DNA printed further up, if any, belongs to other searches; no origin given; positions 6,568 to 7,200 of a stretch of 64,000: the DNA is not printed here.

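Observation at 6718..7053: Cys-rich 111-aa protein inserted into the def-fmt-truA operon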

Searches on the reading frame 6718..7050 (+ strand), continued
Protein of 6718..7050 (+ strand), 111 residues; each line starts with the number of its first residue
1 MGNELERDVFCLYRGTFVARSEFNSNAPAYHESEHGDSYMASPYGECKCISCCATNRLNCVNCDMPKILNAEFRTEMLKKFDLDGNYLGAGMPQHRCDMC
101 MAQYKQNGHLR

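Call 53: fold_search(model_id=the predicted structure, library=pdb)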
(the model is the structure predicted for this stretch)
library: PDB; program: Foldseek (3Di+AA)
matches with E <= 10: 55; with E <= 0.001: 0
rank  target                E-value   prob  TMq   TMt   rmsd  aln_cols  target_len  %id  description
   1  9g0a_b                1.6e+00  0.04  0.19  0.05  14.4        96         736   17  Influenza A/H7N9 polymerase post-cleavage cap-snatching complex (released 2025-07-16)
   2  8h69_B                1.7e+00  0.03  0.17  0.04  14.8        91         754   18  Cryo-EM structure of influenza RNA polymerase (released 2023-06-28)
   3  8ove_A3               2.5e+00  0.08  0.17  0.09  16.1        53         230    9  CRYO-EM STRUCTURE OF TRYPANOSOMA BRUCEI PROCYCLIC FORM 80S RIBOSOME : TB11CS6H1 snoRNA mutant (released 2023-11-29)
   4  9fyx_b                2.5e+00  0.03  0.19  0.04  14.5        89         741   17  Influenza A/H7N9 polymerase pre-cleavage cap-snatching complex (released 2025-07-16)
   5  8pnp_B                2.8e+00  0.03  0.19  0.04  14.2        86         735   17  Influenza A/H7N9 polymerase in pre-initiation state with continuous Pol II pS5 CTD peptide mimic bound in site 1A/2A (released 2024-02-21)
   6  7ls1_K3               3.2e+00  0.06  0.17  0.09  14.7        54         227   17  80S ribosome from mouse bound to eEF2 (Class II) (released 2021-11-03)
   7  8r3l_B                3.2e+00  0.02  0.19  0.04  13.5        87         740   18  Influenza A/H7N9 polymerase in pre-initiation state, intermediate conformation (I) with PB2-C(I), ENDO(T), and Pol II  (released 2024-02-21)
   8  8a98_SG               3.5e+00  0.06  0.17  0.09  16.1        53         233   13  CRYO-EM STRUCTURE OF LEISHMANIA MAJOR 80S RIBOSOME : snoRNA MUTANT (released 2023-10-11)
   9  9f37_B                3.9e+00  0.02  0.19  0.04  14.8        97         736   18  Replication-like initiation state of influenza polymerase with GTP and CTP at respectively the -1 and +1 positions (st (released 2024-09-18)
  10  8rxx_SG               4.2e+00  0.06  0.17  0.09  15.8        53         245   13  CRYO-EM STRUCTURE OF LEISHMANIA MAJOR 80S RIBOSOME WITH A/P/E-site tRNA AND mRNA : LM32Cs3H1 sKO STRAIN (released 2024-05-15)
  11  9v44_B                4.5e+00  0.02  0.19  0.04  14.7        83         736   14  Coupling of polymerase-nucleoprotein-RNA in an influenza virus mini ribonucleoprotein complex (released 2025-10-08)
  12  5opt_P                4.8e+00  0.05  0.17  0.08  16.1        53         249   11  Structure of KSRP in context of Trypanosoma cruzi 40S (released 2017-11-15)
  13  2l2g_MODEL_1_A        4.8e+00  0.02  0.16  0.13  10.2        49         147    8  Solution structure of Opossum Domain 11 (released 2012-02-15)
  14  8z9h_B                4.8e+00  0.02  0.19  0.05  11.2        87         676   10  Cryo-EM structure of Thogoto virus polymerase in a transcription elongation-reception conformation (released 2024-05-29)
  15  9f2r_B                5.1e+00  0.02  0.19  0.04  14.8        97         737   18  Influenza A/H17N10 polymerase with bound promoter and 3' end of template in active site (released 2024-09-18)
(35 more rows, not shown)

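Call 54: fold_search(model_id=the predicted structure, library=viral)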
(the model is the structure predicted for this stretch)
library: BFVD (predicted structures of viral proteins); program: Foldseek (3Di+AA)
matches with E <= 10: 108; with E <= 0.001: 0
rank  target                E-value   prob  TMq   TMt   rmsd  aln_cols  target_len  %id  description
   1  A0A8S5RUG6            8.2e-01  0.04  0.18  0.12  19.3       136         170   12  (no name in the UniProt tables at hand)
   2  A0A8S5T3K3            1.6e+00  0.04  0.19  0.19  24.8        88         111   16  Uncharacterized protein [Myoviridae sp. ctqfO1]
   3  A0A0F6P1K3            1.7e+00  0.04  0.17  0.09  20.0        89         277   15  ORF1a polyprotein (Fragment) [Duck-dominant coronavirus]
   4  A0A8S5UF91            2.0e+00  0.03  0.19  0.12  17.0       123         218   10  Uncharacterized protein [Myoviridae sp. ctcyQ27]
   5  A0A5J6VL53            2.8e+00  0.04  0.16  0.16  11.8        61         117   20  Uncharacterized protein [Megaviridae environmental sample]
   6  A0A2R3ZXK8            3.0e+00  0.02  0.14  0.12  17.4        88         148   17  Uncharacterized protein [Staphylococcus phage phiSA_BS2]
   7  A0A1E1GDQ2            3.2e+00  0.07  0.18  0.24   7.1        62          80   14  (no name in the UniProt tables at hand)
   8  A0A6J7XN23            3.5e+00  0.04  0.17  0.06   8.2        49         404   14  Major tropism determinant N-terminal domain-containing protein [uncultured Caudovirales phage]
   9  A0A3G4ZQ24            3.7e+00  0.03  0.24  0.13  10.4       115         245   12  Uncharacterized protein [Terrestrivirus sp.]
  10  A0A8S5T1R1            3.7e+00  0.03  0.17  0.02  17.1        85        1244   19  Tail length tape measure protein [Siphoviridae sp. ctiJm4]
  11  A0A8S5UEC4            3.7e+00  0.02  0.18  0.21  19.7       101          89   16  Uncharacterized protein [Siphoviridae sp. ctGQT3]
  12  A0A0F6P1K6            3.9e+00  0.02  0.19  0.05  15.2        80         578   14  ORF1a polyprotein (Fragment) [Duck-dominant coronavirus]
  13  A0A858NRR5            3.9e+00  0.01  0.17  0.12  21.3       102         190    5  (no name in the UniProt tables at hand)
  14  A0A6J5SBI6            4.5e+00  0.04  0.22  0.20  11.9        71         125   21  Uncharacterized protein [uncultured Caudovirales phage]
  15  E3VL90                4.5e+00  0.03  0.16  0.07   8.4        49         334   16  (no name in the UniProt tables at hand)
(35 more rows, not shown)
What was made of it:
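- On Any solved or predicted-viral fold: Best BFVD E = 0.82 with TMq 0.18 (calls 53, 54).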

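Call 56: search_dna_similar(query=window:6718-7050:+, collection=phages, mode=protein, max_evalue=1)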
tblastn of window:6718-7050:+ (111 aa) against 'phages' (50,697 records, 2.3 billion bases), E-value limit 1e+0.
No match.

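Call 72: search_protein_families(library=padloc, proteins=[window:6718-7050:+, L010:6369-6575:+, L020:6300-6524:+], max_evalue=1)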
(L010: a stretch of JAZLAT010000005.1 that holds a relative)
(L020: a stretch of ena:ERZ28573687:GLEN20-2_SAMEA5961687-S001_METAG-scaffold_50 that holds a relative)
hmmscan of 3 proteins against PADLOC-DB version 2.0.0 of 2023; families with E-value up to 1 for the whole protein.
window:6718-7050:+ (111 aa): 0 families

L010:6369-6575:+ (69 aa): 0 families

L020:6300-6524:+ (75 aa): 0 families

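Call 77: find_related_loci(query=A1, collection=viral_contigs, flank=5000)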
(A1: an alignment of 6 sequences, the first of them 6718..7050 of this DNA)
Query A1 (111 aa) in viral_contigs; peptide patterns used: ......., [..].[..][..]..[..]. (x = any residue, [..] = any of these).
16 stretches matched a pattern, but none encodes a relative of the query by tblastn (E <= 1e-3).
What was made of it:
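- Tried and rejected: Phage GenBank tblastn and the IMG/VR scan found no homologue (calls 56, 77).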
